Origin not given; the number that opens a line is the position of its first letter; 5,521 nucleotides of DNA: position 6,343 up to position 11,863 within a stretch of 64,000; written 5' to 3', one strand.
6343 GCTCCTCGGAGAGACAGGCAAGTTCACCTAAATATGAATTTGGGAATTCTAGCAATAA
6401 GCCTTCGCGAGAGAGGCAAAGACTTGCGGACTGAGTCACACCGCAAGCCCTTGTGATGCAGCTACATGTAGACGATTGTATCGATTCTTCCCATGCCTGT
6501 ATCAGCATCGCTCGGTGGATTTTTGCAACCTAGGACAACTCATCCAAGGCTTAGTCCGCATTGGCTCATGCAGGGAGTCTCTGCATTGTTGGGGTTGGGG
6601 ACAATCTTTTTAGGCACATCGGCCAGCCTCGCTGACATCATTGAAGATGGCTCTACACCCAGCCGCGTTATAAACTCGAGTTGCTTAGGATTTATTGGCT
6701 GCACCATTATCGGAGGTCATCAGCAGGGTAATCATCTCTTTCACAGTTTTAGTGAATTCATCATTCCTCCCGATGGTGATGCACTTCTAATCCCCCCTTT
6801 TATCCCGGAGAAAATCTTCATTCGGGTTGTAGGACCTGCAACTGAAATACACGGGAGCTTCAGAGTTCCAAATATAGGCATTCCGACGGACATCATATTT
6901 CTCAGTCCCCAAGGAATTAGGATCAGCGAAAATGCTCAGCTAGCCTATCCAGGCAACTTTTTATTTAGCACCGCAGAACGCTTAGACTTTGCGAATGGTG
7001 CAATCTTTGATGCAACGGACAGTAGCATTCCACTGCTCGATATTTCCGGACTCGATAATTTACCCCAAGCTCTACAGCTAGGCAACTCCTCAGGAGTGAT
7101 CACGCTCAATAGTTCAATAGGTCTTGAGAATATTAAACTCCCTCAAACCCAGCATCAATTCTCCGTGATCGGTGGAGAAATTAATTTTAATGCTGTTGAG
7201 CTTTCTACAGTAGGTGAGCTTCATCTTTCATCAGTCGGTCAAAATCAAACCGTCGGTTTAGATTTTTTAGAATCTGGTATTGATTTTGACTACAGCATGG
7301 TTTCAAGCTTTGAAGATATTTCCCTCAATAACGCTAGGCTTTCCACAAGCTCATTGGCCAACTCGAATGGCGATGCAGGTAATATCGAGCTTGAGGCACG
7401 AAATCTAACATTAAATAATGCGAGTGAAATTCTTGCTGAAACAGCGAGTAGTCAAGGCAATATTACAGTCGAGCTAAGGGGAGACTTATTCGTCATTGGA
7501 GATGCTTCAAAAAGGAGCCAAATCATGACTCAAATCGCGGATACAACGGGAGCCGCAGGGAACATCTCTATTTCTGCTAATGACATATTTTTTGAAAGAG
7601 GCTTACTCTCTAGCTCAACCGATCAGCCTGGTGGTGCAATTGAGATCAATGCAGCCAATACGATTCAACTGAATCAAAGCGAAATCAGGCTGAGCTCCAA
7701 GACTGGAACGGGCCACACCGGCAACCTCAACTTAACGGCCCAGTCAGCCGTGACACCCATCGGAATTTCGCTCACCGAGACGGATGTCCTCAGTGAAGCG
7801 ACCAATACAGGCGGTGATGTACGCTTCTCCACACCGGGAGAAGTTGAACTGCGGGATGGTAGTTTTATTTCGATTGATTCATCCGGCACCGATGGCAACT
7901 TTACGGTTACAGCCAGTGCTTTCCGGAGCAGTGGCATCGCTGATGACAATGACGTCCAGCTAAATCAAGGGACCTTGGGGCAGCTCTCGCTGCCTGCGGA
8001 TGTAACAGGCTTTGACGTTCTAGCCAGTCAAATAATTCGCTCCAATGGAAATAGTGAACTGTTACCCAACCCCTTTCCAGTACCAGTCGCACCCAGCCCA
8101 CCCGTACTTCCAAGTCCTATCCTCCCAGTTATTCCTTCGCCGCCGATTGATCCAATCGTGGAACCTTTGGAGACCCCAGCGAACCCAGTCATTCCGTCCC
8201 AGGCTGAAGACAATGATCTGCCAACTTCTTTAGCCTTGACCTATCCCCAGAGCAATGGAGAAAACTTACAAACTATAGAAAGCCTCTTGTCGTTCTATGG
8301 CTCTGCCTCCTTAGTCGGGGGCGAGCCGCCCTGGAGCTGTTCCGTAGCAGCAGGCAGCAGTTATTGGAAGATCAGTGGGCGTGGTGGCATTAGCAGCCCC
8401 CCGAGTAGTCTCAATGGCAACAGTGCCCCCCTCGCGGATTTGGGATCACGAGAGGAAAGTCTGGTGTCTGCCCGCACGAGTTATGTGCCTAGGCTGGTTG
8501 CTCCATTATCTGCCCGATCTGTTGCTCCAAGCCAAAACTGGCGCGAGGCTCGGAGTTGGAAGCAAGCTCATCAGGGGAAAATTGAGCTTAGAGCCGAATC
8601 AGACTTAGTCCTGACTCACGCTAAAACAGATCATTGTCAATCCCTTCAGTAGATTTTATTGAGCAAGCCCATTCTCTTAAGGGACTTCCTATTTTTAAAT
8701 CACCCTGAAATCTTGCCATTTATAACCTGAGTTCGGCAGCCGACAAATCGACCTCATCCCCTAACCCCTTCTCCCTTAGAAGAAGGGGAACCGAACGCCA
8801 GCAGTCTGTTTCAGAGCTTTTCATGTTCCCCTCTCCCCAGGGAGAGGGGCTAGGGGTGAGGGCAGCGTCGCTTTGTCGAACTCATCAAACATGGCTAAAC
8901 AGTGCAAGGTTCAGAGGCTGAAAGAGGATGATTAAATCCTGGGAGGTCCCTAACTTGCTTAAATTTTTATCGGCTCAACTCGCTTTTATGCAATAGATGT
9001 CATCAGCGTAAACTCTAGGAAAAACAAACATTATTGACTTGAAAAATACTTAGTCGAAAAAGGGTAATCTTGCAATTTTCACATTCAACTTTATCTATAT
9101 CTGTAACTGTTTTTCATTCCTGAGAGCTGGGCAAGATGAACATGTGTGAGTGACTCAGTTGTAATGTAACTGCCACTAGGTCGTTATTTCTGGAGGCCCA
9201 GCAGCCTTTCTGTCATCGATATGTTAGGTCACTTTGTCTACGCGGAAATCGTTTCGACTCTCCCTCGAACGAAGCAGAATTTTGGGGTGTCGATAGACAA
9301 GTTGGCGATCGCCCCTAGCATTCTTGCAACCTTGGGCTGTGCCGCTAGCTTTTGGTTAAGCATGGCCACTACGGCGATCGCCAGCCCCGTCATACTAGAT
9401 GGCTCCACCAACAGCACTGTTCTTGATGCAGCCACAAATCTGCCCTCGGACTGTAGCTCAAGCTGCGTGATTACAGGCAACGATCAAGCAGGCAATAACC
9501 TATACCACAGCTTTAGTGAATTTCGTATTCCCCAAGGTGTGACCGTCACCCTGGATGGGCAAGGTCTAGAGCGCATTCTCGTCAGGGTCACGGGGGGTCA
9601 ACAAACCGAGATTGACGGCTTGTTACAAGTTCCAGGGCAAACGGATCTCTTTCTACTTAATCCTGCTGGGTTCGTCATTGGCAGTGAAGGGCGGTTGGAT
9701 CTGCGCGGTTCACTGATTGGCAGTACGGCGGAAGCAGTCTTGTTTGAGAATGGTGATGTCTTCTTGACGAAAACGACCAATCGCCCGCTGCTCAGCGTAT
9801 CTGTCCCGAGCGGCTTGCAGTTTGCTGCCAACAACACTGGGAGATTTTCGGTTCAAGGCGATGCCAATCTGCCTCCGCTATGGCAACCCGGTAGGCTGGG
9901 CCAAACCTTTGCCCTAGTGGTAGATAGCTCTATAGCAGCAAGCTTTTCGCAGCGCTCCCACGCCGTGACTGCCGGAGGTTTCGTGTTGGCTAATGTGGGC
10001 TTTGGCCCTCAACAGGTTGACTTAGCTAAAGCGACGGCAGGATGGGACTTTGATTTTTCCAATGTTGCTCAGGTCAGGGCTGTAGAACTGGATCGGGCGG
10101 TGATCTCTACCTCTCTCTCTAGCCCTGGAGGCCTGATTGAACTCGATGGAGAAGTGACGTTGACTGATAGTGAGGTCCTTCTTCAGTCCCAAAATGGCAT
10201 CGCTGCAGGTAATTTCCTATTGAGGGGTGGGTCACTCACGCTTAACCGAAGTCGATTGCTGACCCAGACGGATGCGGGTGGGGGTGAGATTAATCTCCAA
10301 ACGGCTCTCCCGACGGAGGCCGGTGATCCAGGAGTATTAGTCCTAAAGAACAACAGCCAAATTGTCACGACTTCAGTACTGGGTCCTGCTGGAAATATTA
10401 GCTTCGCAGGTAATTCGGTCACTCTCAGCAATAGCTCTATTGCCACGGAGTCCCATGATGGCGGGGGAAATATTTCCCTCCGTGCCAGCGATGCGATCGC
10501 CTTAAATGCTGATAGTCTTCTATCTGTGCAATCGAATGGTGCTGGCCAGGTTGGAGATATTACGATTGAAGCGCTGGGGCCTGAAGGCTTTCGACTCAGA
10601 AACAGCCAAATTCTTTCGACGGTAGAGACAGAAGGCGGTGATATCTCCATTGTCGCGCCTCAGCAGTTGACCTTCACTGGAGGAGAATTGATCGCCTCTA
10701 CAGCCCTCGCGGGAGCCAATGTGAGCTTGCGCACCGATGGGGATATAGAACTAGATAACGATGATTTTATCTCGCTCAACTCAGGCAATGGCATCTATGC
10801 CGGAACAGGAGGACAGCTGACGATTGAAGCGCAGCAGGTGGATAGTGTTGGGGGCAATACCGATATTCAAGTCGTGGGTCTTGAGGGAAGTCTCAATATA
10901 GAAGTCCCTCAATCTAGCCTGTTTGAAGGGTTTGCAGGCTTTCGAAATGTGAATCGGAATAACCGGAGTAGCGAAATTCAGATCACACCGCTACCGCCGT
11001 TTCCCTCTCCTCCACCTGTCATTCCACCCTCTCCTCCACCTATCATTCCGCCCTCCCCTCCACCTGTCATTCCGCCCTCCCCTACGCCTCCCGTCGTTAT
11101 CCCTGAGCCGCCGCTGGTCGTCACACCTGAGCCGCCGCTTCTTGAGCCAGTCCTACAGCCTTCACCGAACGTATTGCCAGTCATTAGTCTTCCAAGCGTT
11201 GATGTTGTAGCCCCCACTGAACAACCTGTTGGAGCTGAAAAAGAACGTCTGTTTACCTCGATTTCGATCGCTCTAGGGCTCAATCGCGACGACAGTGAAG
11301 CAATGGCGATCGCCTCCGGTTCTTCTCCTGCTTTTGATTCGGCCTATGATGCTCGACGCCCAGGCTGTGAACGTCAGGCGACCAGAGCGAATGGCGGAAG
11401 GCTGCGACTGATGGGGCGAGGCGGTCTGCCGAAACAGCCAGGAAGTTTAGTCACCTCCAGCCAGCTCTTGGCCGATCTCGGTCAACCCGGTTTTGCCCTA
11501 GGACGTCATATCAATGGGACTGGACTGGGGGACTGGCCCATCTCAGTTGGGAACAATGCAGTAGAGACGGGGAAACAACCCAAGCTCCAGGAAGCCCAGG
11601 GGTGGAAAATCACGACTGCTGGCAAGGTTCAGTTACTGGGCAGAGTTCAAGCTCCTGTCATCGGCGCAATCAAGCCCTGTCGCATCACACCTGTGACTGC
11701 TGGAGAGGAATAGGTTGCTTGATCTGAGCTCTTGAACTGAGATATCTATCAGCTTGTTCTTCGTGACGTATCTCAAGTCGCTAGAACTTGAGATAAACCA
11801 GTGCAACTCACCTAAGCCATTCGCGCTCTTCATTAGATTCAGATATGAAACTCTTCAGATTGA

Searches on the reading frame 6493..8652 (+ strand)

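Call 102: search_protein_families(library=pfam, proteins=[window:6493-8652:+], max_evalue=0.001)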
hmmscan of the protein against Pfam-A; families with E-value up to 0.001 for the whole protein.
window:6493-8652:+ (719 aa): 1 family
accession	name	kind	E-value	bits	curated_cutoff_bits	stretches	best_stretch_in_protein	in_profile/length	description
PF05860.19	TPS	-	5.2e-22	79.4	33.5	1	69-300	22-252/252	TPS secretion domain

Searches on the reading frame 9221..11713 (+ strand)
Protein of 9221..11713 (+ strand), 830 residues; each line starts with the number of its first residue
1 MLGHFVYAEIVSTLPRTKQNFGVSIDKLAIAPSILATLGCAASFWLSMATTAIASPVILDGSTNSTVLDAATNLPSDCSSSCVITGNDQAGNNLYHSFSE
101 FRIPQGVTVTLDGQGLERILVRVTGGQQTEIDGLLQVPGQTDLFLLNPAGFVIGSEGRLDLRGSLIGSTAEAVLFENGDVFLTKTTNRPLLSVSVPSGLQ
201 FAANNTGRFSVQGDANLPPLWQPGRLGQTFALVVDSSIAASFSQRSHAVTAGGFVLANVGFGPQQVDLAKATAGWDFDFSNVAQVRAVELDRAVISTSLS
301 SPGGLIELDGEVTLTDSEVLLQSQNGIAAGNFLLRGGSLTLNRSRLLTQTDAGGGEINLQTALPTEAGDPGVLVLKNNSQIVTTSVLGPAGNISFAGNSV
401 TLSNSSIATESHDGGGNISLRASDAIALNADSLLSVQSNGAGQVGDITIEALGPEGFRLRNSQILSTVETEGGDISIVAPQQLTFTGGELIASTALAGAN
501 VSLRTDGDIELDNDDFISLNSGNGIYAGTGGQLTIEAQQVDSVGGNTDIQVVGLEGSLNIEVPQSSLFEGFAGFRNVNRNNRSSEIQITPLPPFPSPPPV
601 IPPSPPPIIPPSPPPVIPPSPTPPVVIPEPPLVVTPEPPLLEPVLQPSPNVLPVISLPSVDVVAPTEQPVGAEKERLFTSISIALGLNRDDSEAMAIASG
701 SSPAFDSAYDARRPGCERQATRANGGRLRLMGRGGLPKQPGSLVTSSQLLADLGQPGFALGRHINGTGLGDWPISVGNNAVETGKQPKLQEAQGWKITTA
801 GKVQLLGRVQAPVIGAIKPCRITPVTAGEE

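Call 102: search_protein_families(library=pfam, proteins=[window:9221-11713:+], max_evalue=0.001)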
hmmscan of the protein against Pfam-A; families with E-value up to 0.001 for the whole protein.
window:9221-11713:+ (830 aa): 1 family
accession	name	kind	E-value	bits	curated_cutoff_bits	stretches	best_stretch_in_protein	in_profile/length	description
PF05860.19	TPS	-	1.1e-30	107.8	33.5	1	82-298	23-238/252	TPS secretion domain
